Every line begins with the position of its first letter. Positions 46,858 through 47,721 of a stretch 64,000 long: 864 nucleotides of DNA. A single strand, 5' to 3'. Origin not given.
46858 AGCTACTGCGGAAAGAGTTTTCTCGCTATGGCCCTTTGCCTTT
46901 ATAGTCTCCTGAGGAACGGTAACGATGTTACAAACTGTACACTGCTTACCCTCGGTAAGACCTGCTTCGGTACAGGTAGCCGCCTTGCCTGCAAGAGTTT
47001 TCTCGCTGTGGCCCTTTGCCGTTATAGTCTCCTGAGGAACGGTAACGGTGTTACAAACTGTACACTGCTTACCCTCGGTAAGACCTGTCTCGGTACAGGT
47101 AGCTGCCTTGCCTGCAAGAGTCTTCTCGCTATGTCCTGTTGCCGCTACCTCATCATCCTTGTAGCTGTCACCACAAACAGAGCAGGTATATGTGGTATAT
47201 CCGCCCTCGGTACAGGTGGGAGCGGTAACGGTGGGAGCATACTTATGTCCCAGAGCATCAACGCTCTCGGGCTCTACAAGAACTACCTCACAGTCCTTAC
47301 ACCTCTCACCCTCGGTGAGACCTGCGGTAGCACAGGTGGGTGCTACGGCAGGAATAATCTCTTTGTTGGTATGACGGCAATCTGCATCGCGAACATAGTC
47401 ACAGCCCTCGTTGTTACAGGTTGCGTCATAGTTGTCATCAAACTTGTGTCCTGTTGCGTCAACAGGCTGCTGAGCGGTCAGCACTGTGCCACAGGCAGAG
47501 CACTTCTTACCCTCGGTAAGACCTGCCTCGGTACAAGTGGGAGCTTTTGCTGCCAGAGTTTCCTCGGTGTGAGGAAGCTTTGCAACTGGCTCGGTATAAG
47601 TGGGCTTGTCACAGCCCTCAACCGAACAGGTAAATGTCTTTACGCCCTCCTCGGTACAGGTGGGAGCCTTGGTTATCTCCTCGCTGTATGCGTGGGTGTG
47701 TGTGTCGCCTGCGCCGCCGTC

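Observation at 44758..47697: Extracellular array of about 980 aa of Cys3-His mini-modules (putative zinc-ribbon beads) forming the stalk of the 2108-aa lipoprotein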

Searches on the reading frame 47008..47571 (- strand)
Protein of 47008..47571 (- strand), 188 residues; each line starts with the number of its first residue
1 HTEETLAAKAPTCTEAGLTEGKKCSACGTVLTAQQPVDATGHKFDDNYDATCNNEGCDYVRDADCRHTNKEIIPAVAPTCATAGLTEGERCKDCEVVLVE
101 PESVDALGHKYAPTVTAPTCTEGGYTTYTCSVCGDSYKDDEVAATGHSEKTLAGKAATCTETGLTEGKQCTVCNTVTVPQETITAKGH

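Call 7: find_homologous_proteins(query=window:47008-47571:-, max_evalue=0.001)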
Query seq(188 aa) (188 aa): 1116 proteins with E <= 0.001 among 1464 candidates; the best 120 are listed.
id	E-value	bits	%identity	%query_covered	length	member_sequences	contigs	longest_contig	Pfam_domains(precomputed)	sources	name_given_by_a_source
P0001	6.6e-70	253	50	100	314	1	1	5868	-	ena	-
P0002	3.0e-64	234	48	100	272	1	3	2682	-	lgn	-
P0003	1.0e-61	226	41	100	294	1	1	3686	-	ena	-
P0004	2.2e-54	202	41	91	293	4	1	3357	-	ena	-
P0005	1.1e-49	187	46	91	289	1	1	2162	-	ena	-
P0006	1.9e-49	186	52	79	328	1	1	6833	PF06750.19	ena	-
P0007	7.4e-48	181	46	79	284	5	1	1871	-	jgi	jgi:hypothetical protein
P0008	7.5e-48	181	50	96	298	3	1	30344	PF24973.2,PF06750.19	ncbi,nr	ncbi:hypothetical protein GKD85_14465, partial [Faecalibacterium prausnitzii]|nr:hypothetical protei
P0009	8.9e-47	177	44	100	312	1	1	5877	-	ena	-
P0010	1.6e-46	177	47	76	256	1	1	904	-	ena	-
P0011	1.7e-46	176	38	88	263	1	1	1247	-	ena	-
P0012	2.6e-46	176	43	97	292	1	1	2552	-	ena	-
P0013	3.5e-46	175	45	75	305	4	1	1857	PF06750.19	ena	-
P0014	9.8e-46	174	45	100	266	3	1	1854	-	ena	-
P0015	1.2e-45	174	49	88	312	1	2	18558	-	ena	-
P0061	2.9e-33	133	48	94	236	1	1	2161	PF19335.6,PF14149.12,PF14446.13,PF06221.19,PF10367.16,PF06827.21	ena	-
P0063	1.6e-32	131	45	100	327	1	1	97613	PF24973.2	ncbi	-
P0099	5.7e-30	123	53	61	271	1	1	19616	PF13306.13,PF24973.2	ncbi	-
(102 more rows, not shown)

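Call 10: search_protein_families(library=pfam, proteins=[P0008, P0063, P0099, P0006, P0061], max_evalue=0.01)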
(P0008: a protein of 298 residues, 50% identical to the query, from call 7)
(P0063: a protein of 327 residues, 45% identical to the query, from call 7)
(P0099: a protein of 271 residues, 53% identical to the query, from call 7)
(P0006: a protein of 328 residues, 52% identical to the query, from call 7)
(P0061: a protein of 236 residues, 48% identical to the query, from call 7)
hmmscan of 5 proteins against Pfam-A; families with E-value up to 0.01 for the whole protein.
P0008 (298 aa): 7 families
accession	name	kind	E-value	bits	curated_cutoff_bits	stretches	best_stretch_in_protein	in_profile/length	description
PF06750.18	A24_N_bact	-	6.9e-07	29.7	23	0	199-221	25-47/84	Bacterial Peptidase A24 N-terminal domain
PF01355.22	HIPIP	-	7.3e-07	29.8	22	0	8-44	5-41/66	High potential iron-sulfur protein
PF24973.1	EGF_LMN_ATRN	-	4.3e-06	27.2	27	0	139-167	5-31/44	Laminin/attractin EGF domain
PF10367.15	zf-Vps39_C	-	8.3e-06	25.7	24.7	0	157-167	6-16/41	Vacuolar sorting protein 39 C-terminal zinc finger domain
PF22590.2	Cas3-like_C_2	-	0.0017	19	27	0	160-183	3-26/106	CRISPR-associated nuclease/helicase Cas3, C-terminal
PF24868.1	YABBY_N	-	0.0017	18.3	28.6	0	162-171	10-19/60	YABBY, N-terminal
PF07847.18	PCO_ADO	-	0.008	16.1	27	0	141-183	22-64/201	PCO_ADO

P0063 (327 aa): 4 families
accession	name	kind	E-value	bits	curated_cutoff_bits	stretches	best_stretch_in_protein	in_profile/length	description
PF24973.1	EGF_LMN_ATRN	-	1.1e-06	29.1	27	0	111-141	5-33/44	Laminin/attractin EGF domain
PF10367.15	zf-Vps39_C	-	2.4e-05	24.2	24.7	0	170-182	6-18/41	Vacuolar sorting protein 39 C-terminal zinc finger domain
PF06677.18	Auto_anti-p27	-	0.0007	20.1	24.1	0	50-62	15-27/40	Sjogren's syndrome/scleroderma autoantigen 1 (Autoantigen p27)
PF00053.31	EGF_laminin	-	0.0028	18.2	21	0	124-145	20-41/49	Laminin EGF domain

P0099 (271 aa): 6 families
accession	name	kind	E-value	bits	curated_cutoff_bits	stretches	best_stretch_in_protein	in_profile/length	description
PF13306.12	LRR_5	-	3.3e-12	46.8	27.7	1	182-242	41-101/127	BspA type Leucine rich repeat region (6 copies)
PF24973.1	EGF_LMN_ATRN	-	8.6e-06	26.2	27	0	53-83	5-33/44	Laminin/attractin EGF domain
PF10367.15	zf-Vps39_C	-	0.00017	21.6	24.7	0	112-131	6-24/41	Vacuolar sorting protein 39 C-terminal zinc finger domain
PF06221.18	zf-C2HC5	-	0.00042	20.7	25.8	0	25-51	28-52/54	Putative zinc finger motif, C2HC5-type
PF06677.18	Auto_anti-p27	-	0.0025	18.3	24.1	0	33-46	15-28/40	Sjogren's syndrome/scleroderma autoantigen 1 (Autoantigen p27)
PF24292.1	DUF7479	-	0.0056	17.2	27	0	73-91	29-47/60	Domain of unknown function (DUF7479)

P0006 (328 aa): 3 families
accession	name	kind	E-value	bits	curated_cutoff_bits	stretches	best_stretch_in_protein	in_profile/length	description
PF06750.18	A24_N_bact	-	1.3e-05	25.6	23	0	255-293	26-62/84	Bacterial Peptidase A24 N-terminal domain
PF14149.11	YhfH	-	0.008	16.4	27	0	150-164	13-27/37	YhfH-like protein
PF11571.13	Med27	-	0.0092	16.7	25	0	257-280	52-75/86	Mediator complex subunit 27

P0061 (236 aa): 21 families
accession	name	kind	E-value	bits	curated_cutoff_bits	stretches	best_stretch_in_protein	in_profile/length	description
PF14149.11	YhfH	-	4.8e-09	36.3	27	0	95-109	13-27/37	YhfH-like protein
PF06827.20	zf-FPG_IleRS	-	1.4e-07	31.6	21.3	0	13-26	1-14/30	Zinc finger found in FPG and IleRS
PF10367.15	zf-Vps39_C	-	2.2e-07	30.8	24.7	0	10-30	6-25/41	Vacuolar sorting protein 39 C-terminal zinc finger domain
PF19335.5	HMBD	-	6.5e-07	29.6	23.6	0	13-25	16-27/28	Heavy metal binding domain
PF06221.18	zf-C2HC5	-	7.3e-06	26.3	25.8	0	46-70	28-50/54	Putative zinc finger motif, C2HC5-type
PF21349.2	RUBY_RBDX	-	1.5e-05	24.7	26.5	0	97-109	2-14/30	Rubrerythrin, rubredoxin-like domain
PF20823.2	Cmr2_Zn-bd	-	5.7e-05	23.5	27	0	12-23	4-15/58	CRISPR RNA silencing complex Cmr2 subunit, Zn-binding domain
PF24292.1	DUF7479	-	6.3e-05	23.4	27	0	53-70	29-46/60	Domain of unknown function (DUF7479)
PF14417.12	MEDS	-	0.00015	22.1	29.8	0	34-74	8-48/161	MEDS: MEthanogen/methylotroph, DcmR Sensory domain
PF18716.7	VATC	-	0.00015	21.9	26.6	0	137-149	4-16/43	Vms1-associating treble clef domain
PF14446.12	Prok-RING_1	-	0.00018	21.8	29.1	0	53-67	3-17/54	Prokaryotic RING finger family 1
PF06267.17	DUF1028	-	0.0006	20.1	26.2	0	89-115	102-128/193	Family of unknown function (DUF1028)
PF22039.1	HUTI_composite_bact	-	0.00071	19.6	25.5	0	104-120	3-19/26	Imidazolonepropionase-like composite domain, bacteria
PF24258.1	DUF7459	-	0.00093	19.9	27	0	12-45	15-45/105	Domain of unknown function (DUF7459)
PF13248.11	Zn_ribbon_3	-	0.0016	18.3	27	0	13-27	2-15/26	zinc-ribbon domain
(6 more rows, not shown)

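Call 28: predict_structure(alignment_id=A1)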
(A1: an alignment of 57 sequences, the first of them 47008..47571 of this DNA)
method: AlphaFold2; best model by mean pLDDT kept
length: 188 residues; sequences in the alignment: 57
mean_pLDDT: 88.7   pTM: 0.55
mean pLDDT of the five models: 88.7, 88.5, 88.2, 88.0, 87.4
residues with pLDDT >= 90: 141; 70-90: 19; 50-70: 11; < 50: 17
segments of 3 or more residues with pLDDT < 50: 47-49, 56-66
pLDDT, mean of each block of 10 residues (from residue 1): 95 91 97 94 55 48 55 97 96 89 97 98 98 98 96 98 98 96 93
secondary structure, 60 per line:
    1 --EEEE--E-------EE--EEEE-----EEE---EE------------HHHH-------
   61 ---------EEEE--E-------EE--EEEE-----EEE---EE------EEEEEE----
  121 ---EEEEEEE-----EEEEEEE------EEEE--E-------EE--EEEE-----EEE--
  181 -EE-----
elements in order: E3-6 E21-24 E30-32 H50-53 E70-73 E88-91 E97-99 E111-116 E124-130 E136-142 E149-152 E167-170 E176-178

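Call 30: fold_search(model_id=the predicted structure, library=pdb)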
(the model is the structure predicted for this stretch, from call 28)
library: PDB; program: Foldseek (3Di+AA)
matches with E <= 10: 463; with E <= 0.001: 0
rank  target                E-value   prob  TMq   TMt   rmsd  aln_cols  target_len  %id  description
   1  2luu_MODEL_1_A        5.6e-01  0.15  0.14  0.18  11.9       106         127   18  NMR solution structure of midkine-b, mdkb (released 2013-05-01)
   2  9f8t_A                5.9e-01  0.06  0.12  0.08  33.9       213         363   10  Clathrin terminal domain complexed with C-terminus of AAK1L (released 2025-05-21)
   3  9cfa_F                8.0e-01  0.09  0.12  0.11  24.2       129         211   10  Germline-targeting HIV-1 gp120 engineered outer domain eODgt8 in complex with Fab eOD-CL04.1 (released 2025-06-25)
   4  3iuj                  8.0e-01  0.06  0.11  0.04  30.1       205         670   11  apPEP_WT2 opened state (released 2010-05-05)
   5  1utc_A                8.4e-01  0.06  0.13  0.08  34.3       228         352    8  Clathrin terminal domain complexed with TLPWDLWTT (released 2004-02-25)
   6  5y2z_H                8.9e-01  0.05  0.13  0.08  31.5       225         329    9  Crystal structure of human LGI1 EPTP-ADAM22 complex (released 2018-05-02)
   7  5y31_B                9.3e-01  0.06  0.13  0.06  31.4       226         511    9  Crystal structure of human LGI1-ADAM22 complex (released 2018-05-02)
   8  3s3j_A                1.0e+00  0.03  0.12  0.05  27.5       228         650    7  Transglutaminase 2 in complex with a novel inhibitor (released 2012-06-06)
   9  6hls_I                1.1e+00  0.30  0.14  0.23  19.9        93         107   12  Yeast apo RNA polymerase I* (released 2019-04-03)
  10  4ozu                  1.1e+00  0.13  0.16  0.08  22.4       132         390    9  Crystal Structure of WD40 domain from Toxoplasma gondii coronin (released 2014-08-20)
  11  8tr9                  1.2e+00  0.08  0.14  0.05  20.8       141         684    4  Cryo-EM structure of transglutaminase 2 bound to GDP (released 2024-07-31)
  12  9xrl_k                1.2e+00  0.07  0.15  0.07  30.4       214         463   10  Structure of mouse cytoplasmic lattice (CPL) repeating unit (released 2026-03-18)
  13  7uzs                  1.3e+00  0.07  0.15  0.06  19.2       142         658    9  Protein 4.2 (local refinement from consensus reconstruction of ankyrin complex classes) (released 2022-07-20)
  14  8cs9_X                1.4e+00  0.07  0.15  0.05  19.7       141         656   10  Composite reconstruction of Class 1 of the erythrocyte ankyrin-1 complex (released 2022-07-20)
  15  8ghl_B                1.4e+00  0.04  0.14  0.07  31.4       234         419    8  the Hir complex core (released 2024-07-17)
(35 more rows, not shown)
